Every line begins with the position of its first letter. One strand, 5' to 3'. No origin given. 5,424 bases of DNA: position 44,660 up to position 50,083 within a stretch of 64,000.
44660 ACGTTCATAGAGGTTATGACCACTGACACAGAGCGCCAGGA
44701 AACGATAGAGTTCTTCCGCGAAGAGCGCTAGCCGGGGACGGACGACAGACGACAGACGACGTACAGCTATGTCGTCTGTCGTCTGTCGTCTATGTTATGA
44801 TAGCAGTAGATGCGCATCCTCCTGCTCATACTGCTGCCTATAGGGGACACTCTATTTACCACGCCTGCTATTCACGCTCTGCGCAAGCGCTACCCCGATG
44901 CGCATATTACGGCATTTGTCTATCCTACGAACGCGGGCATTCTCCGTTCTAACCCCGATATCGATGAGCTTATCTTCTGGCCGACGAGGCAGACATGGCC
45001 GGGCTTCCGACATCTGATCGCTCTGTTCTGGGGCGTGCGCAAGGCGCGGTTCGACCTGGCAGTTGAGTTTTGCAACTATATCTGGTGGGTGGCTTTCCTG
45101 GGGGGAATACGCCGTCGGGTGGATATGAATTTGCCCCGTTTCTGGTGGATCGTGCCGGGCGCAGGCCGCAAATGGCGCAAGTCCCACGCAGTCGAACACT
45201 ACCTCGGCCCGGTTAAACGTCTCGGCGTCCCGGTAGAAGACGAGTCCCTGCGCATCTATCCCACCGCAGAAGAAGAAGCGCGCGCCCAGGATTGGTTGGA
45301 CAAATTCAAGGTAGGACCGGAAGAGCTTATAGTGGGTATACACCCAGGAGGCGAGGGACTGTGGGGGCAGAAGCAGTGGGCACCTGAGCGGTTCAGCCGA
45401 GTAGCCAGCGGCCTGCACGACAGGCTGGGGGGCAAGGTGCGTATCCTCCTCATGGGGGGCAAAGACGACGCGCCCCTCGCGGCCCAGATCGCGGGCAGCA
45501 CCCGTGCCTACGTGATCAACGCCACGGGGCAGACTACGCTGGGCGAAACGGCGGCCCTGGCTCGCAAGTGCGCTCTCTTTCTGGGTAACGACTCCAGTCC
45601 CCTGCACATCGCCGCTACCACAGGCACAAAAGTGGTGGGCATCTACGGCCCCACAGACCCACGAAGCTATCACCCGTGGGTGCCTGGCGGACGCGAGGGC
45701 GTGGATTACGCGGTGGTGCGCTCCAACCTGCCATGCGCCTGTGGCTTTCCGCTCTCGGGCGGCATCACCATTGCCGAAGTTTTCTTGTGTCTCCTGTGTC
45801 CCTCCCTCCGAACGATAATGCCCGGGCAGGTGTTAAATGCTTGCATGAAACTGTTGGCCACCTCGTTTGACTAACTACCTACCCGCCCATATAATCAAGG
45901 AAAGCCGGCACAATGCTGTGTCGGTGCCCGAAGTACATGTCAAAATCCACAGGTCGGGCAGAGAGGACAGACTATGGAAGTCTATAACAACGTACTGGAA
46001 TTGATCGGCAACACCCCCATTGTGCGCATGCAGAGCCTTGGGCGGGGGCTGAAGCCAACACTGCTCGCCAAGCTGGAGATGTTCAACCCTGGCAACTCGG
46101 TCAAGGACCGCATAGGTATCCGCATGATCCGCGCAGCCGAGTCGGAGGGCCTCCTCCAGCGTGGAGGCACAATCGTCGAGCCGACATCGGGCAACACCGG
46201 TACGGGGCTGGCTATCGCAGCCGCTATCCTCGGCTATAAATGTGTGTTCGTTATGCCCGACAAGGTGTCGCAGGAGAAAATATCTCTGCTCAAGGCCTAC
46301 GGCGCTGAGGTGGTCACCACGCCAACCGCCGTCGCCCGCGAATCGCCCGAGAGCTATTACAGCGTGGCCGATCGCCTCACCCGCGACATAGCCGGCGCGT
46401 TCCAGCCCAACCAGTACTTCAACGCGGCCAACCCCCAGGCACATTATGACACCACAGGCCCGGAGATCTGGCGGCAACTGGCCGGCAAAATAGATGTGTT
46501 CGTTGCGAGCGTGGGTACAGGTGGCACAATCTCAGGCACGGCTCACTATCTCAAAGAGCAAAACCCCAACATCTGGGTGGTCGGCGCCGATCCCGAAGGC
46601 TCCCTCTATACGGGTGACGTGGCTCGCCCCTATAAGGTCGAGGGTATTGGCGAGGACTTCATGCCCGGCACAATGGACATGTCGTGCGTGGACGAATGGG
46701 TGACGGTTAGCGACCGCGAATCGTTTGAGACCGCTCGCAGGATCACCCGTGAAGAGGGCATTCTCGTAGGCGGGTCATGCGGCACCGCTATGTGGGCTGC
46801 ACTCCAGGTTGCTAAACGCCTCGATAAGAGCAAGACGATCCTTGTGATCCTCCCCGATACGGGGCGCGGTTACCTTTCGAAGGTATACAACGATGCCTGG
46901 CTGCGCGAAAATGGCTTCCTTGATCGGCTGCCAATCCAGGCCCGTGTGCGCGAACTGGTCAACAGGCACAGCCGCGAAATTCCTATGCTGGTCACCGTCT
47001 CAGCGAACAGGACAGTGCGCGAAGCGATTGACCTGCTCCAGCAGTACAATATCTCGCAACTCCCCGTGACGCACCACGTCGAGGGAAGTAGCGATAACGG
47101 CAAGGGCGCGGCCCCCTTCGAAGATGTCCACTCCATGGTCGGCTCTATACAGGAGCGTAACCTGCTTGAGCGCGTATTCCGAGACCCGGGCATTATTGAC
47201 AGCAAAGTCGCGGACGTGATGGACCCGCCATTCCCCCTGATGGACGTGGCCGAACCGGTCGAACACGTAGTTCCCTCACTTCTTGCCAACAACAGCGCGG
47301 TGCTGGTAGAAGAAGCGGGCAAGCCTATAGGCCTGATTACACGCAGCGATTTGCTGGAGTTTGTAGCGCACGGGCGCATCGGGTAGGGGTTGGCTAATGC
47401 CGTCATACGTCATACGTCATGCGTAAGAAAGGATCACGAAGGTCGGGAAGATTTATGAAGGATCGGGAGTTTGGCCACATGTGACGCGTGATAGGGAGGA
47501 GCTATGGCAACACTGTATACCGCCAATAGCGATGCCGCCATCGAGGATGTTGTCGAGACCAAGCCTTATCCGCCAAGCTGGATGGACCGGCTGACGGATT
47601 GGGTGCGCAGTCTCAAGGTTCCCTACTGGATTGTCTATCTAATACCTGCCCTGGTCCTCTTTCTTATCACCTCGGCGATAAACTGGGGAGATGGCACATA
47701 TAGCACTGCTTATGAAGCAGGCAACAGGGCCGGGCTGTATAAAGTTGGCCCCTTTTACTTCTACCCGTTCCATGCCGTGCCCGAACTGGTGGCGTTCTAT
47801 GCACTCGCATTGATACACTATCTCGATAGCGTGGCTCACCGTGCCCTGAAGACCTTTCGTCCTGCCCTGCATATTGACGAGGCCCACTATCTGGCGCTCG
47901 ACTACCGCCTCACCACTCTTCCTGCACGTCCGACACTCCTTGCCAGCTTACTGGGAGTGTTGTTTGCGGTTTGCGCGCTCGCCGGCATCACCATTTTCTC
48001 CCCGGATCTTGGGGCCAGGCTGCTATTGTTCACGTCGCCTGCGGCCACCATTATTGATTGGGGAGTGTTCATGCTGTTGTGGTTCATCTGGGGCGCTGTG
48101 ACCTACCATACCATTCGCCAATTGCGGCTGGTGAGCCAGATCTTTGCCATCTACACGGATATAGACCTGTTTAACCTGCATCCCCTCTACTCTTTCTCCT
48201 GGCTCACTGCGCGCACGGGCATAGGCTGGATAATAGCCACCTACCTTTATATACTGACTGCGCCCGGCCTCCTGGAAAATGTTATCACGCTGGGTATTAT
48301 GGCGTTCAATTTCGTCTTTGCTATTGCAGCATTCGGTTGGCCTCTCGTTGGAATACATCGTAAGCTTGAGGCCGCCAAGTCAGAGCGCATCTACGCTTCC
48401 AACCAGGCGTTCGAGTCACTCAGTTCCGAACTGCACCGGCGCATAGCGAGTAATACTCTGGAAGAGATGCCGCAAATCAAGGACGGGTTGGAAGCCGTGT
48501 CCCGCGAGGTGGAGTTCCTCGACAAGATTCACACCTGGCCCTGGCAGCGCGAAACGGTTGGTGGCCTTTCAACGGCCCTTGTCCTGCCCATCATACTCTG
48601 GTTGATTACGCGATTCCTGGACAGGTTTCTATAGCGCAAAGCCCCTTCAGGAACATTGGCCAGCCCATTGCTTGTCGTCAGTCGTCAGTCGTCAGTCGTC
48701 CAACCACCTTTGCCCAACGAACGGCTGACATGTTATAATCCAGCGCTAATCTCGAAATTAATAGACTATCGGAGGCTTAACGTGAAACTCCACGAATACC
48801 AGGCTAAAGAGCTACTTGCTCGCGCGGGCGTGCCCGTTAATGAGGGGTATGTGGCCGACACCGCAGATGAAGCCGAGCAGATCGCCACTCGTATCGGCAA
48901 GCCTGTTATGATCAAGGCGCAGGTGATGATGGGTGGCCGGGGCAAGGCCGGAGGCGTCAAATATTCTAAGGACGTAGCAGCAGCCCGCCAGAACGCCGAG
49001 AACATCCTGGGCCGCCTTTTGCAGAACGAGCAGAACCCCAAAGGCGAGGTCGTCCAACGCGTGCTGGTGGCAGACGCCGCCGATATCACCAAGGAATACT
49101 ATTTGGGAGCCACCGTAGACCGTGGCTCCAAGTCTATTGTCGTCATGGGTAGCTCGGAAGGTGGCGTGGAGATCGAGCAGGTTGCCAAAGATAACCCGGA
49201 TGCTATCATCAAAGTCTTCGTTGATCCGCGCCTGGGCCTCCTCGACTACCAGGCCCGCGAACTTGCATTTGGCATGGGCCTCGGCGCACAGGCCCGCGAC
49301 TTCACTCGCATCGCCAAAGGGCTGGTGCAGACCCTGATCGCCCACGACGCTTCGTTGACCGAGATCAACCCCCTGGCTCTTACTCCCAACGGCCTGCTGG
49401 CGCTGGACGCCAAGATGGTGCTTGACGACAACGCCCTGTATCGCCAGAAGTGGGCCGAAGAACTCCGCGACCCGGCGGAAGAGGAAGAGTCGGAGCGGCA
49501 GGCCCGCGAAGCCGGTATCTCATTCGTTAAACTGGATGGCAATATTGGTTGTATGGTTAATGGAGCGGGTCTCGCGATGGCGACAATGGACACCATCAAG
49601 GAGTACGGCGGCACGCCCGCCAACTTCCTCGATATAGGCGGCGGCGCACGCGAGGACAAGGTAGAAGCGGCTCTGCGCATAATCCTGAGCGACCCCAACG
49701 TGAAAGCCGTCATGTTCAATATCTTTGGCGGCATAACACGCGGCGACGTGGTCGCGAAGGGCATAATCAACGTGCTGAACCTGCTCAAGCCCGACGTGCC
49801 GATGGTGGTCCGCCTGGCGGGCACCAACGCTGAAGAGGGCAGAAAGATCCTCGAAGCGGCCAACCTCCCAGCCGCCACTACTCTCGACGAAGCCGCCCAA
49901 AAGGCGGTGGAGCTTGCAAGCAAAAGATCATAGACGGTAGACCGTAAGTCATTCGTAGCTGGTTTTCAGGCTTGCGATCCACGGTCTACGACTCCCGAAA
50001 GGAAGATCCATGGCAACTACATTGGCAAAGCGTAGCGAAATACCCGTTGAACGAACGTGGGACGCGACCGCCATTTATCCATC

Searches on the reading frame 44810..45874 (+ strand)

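Call 43: search_protein_families(library=pfam, proteins=[window:44810-45874:+], max_evalue=0.00001)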
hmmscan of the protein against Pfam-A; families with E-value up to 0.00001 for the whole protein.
window:44810-45874:+ (354 aa): 1 family
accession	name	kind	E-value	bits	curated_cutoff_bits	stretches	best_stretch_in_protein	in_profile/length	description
PF01075.23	Glyco_transf_9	-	1.7e-23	83.7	22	1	124-291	61-221/247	Glycosyltransferase family 9 (heptosyltransferase)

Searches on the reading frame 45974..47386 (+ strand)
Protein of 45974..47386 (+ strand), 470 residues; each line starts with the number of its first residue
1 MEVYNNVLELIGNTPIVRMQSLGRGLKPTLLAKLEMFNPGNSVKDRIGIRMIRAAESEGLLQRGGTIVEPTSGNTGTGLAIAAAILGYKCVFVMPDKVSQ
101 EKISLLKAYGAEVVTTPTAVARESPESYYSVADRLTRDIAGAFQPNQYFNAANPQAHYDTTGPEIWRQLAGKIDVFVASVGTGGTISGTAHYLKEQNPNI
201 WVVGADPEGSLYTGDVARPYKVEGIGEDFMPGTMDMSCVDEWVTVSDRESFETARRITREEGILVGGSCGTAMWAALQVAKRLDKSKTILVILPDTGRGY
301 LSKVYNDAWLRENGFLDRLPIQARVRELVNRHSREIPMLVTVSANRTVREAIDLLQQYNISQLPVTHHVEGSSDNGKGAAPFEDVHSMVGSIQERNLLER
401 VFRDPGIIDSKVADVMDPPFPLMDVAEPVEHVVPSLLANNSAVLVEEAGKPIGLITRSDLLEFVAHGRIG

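Call 43: search_protein_families(library=pfam, proteins=[window:45974-47386:+], max_evalue=0.00001)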
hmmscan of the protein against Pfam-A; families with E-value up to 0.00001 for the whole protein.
window:45974-47386:+ (470 aa): 2 families
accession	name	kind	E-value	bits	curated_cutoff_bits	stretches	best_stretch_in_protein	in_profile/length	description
PF00291.31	PALP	-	1.1e-78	265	35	1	8-295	2-295/295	Pyridoxal-phosphate dependent enzyme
PF00571.33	CBS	-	5.7e-14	52.6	24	1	412-465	1-56/57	CBS domain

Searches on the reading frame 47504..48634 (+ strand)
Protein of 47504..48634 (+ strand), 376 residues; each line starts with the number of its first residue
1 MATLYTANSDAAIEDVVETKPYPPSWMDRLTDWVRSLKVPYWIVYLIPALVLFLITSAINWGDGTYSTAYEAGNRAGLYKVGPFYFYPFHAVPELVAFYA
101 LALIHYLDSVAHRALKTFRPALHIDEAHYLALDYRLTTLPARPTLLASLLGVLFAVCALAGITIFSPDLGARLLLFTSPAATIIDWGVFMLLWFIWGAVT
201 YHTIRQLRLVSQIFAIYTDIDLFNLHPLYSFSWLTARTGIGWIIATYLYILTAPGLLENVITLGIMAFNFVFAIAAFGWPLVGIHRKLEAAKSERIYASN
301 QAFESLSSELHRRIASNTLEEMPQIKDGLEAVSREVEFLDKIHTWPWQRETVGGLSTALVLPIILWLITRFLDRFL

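Call 43: search_protein_families(library=pfam, proteins=[window:47504-48634:+], max_evalue=0.00001)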
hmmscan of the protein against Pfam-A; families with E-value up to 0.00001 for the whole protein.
window:47504-48634:+ (376 aa): 0 families

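Call 44: find_related_loci(query=window:47504-48634:+, collection=metagenome_contigs, flank=10000)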
Query window:47504-48634:+ (376 aa) in metagenome_contigs; peptide patterns used: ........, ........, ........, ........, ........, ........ (x = any residue, [..] = any of these).
110 stretches matched a pattern, but none encodes a relative of the query by tblastn (E <= 1e-3).

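Call 45: find_homologous_proteins(query=window:47504-48634:+, max_evalue=1e-20)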
Query window:47504-48634:+ (376 aa): 498 proteins with E <= 1e-20 among 8000 candidates; the best 120 are listed.
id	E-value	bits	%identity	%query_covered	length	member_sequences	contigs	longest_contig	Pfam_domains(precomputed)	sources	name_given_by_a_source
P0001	2.8e-248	841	100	100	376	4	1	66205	-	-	-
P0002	8.3e-187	639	74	100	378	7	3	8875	-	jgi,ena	jgi:hypothetical protein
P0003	4.0e-186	637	74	100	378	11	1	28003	-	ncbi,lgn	-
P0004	1.0e-178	612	71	100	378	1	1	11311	-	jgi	jgi:hypothetical protein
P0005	4.4e-163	561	66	100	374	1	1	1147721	-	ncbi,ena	-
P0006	1.9e-160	552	67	98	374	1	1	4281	-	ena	-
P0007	1.1e-158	546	64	99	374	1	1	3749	-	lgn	-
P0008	2.8e-158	545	84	77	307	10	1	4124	-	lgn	-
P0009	9.7e-158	543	64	98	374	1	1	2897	-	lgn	-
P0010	3.2e-157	542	66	97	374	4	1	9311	-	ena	-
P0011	8.4e-157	540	64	98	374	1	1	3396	-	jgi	-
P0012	1.2e-156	540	65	98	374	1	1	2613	-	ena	-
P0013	1.3e-156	540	65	100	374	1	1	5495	-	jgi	jgi:hypothetical protein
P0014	2.1e-153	529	64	98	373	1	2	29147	-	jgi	jgi:hypothetical protein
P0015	2.2e-153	529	64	95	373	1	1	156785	-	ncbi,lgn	ncbi:MAG: hypothetical protein ABI670_04895 [Chloroflexota bacterium]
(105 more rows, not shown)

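Call 46: find_encoding_contigs(protein=P0003, flank=10000, max_places=2)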
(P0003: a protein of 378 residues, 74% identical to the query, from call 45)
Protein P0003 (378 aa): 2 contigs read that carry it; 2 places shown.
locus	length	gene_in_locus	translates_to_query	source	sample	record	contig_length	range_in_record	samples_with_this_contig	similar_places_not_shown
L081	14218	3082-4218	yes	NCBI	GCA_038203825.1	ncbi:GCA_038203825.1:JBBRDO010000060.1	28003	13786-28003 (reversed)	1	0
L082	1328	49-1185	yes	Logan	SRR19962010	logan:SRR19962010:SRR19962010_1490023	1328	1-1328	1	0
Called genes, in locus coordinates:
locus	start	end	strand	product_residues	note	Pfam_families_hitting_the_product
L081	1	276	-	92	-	?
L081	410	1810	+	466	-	PF00291:PALP, PF00571:CBS (weak)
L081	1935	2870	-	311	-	PF13613:HTH_Tnp_4 (weak), PF01609:DDE_Tnp_1, PF13359:DDE_Tnp_4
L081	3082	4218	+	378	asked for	-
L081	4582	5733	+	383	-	PF02786:CPSase_L_D2 (weak), PF08442:ATP-grasp_2, PF13549:ATP-grasp_5, PF24948:Citrate_synth_N, PF00549:Ligase_CoA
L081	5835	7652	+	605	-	PF08439:Peptidase_M3_N, PF01432:Peptidase_M3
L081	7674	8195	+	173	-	-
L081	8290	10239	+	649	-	PF12894:ANAPC4_WD40 (faint), PF23381:Beta-prop_IFT122_1st (faint), PF25174:Beta-prop_THOC3 (faint), PF26549:Tricorn_N (weak), PF26550:Tricorn_2nd (weak), PF07676:PD40 (faint)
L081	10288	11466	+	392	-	PF06224:AlkZ-like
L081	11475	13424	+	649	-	PF20434:BD-FAE (weak), PF00326:Peptidase_S9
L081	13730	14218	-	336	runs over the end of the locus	-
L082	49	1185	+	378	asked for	-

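Call 47: find_encoding_contigs(protein=P0005, flank=10000, max_places=2)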
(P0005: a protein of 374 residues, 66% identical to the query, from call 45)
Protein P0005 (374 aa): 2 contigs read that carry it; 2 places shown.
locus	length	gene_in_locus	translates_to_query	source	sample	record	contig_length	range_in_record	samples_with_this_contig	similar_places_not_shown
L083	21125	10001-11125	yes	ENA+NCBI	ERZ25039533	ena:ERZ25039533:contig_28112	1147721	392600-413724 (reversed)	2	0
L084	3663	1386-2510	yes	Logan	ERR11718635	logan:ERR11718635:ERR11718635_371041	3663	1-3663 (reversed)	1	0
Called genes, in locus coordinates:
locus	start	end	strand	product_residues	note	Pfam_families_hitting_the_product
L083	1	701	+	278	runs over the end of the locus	-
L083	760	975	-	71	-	-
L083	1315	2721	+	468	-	PF00158:Sigma54_activat (faint), PF07728:AAA_5 (faint)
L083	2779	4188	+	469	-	PF02463:SMC_N, PF13175:AAA_15, PF13476:AAA_23, PF13304:AAA_21 (weak)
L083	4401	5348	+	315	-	PF00805:Pentapeptide (weak)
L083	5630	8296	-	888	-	PF12768:Rax2 (faint)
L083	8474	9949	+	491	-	PF00291:PALP, PF00571:CBS (weak)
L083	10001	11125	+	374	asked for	-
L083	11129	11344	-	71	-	-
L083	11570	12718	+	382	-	PF02786:CPSase_L_D2 (weak), PF08442:ATP-grasp_2, PF13549:ATP-grasp_5, PF24948:Citrate_synth_N, PF00549:Ligase_CoA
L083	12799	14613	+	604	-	PF08439:Peptidase_M3_N, PF01432:Peptidase_M3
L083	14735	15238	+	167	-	-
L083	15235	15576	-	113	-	-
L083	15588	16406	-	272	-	PF07091:FmrO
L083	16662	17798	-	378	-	PF01702:TGT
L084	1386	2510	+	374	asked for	-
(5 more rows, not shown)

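Call 48: find_encoding_contigs(protein=P0004, flank=10000, max_places=2)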
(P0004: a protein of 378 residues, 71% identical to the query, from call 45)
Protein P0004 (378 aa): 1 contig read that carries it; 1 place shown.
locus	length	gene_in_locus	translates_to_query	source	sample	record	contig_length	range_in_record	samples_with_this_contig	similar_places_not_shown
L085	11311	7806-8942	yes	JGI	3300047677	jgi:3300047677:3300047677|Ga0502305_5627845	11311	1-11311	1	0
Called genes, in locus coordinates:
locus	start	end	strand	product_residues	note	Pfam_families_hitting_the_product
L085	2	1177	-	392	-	?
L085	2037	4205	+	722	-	PF00069:Pkinase, PF07714:PK_Tyr_Ser-Thr, PF03109:ABC1, PF13360:PQQ_2, PF13570:Beta-prop_ACSF4, PF13360:PQQ_2, PF13570:Beta-prop_ACSF4, PF13360:PQQ_2, +4 more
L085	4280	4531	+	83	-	-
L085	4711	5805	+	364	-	PF01075:Glyco_transf_9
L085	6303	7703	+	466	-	PF00291:PALP, PF00571:CBS (weak)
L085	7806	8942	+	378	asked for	-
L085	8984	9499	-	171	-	PF00395:SLH (faint)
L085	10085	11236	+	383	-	PF02786:CPSase_L_D2 (weak), PF08442:ATP-grasp_2, PF13549:ATP-grasp_5, PF24948:Citrate_synth_N, PF00549:Ligase_CoA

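Call 49: find_encoding_contigs(protein=P0015, flank=10000, max_places=2)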
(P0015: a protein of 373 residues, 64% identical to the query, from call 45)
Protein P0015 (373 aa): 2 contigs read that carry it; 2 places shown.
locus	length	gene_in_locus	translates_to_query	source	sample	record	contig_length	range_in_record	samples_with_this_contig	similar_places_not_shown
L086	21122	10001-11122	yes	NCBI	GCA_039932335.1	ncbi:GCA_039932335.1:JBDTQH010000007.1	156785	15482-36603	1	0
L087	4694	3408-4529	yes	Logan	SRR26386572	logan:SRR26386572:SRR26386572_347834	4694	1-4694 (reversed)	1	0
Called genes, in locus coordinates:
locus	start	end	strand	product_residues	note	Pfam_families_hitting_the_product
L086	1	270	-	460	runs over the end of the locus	PF00753:Lactamase_B, PF00581:Rhodanese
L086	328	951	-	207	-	-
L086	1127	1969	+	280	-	-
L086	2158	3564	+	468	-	PF00158:Sigma54_activat (faint), PF07728:AAA_5 (faint)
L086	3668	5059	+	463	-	PF02463:SMC_N, PF13175:AAA_15, PF13476:AAA_23, PF13304:AAA_21 (faint)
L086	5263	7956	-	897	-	-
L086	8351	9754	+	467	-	PF00291:PALP, PF00571:CBS (weak)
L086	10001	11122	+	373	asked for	-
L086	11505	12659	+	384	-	PF02786:CPSase_L_D2 (weak), PF08442:ATP-grasp_2, PF13549:ATP-grasp_5, PF24948:Citrate_synth_N, PF00549:Ligase_CoA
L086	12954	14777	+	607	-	PF08439:Peptidase_M3_N, PF01432:Peptidase_M3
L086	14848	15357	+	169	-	-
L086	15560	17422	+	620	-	PF26550:Tricorn_2nd (faint), PF07676:PD40 (faint)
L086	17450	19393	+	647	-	PF07676:PD40 (faint), PF20434:BD-FAE, PF00326:Peptidase_S9, PF01738:DLH (weak)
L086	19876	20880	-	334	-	-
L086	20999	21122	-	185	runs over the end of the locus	PF00583:Acetyltransf_1, PF13673:Acetyltransf_10 (faint), PF13508:Acetyltransf_7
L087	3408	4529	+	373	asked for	-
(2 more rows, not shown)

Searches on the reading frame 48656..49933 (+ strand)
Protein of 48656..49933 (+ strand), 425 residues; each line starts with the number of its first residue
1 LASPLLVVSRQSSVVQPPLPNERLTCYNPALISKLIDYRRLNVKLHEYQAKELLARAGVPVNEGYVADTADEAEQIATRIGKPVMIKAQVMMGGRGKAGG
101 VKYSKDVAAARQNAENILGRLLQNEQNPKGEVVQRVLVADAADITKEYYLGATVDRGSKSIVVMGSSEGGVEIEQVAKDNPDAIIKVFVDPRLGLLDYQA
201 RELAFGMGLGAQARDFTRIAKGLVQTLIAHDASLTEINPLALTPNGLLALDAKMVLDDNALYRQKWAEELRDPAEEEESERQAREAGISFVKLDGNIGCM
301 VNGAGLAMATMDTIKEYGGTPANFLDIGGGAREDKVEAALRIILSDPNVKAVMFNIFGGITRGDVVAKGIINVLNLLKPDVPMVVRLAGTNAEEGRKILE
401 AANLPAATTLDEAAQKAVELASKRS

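Call 43: search_protein_families(library=pfam, proteins=[window:48656-49933:+], max_evalue=0.00001)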
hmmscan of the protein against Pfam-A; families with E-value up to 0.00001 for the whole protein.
window:48656-49933:+ (425 aa): 5 families
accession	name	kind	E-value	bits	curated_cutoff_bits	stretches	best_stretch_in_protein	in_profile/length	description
PF08442.15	ATP-grasp_2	-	3.8e-67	226.2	29.5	1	44-241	1-201/202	ATP-grasp domain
PF00549.24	Ligase_CoA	-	1.9e-27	96.3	24.5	1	300-417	1-125/128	CoA-ligase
PF13549.11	ATP-grasp_5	-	1.7e-13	50.9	27.6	1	44-256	9-221/221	ATP-grasp domain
PF24948.1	Citrate_synth_N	-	3.1e-11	43.5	83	1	81-263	51-227/232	ATP-citrate synthase ATP-grasp domain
PF02786.22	CPSase_L_D2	-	1.5e-07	31.6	19.8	1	49-97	4-54/211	Carbamoyl-phosphate synthase L chain, ATP binding domain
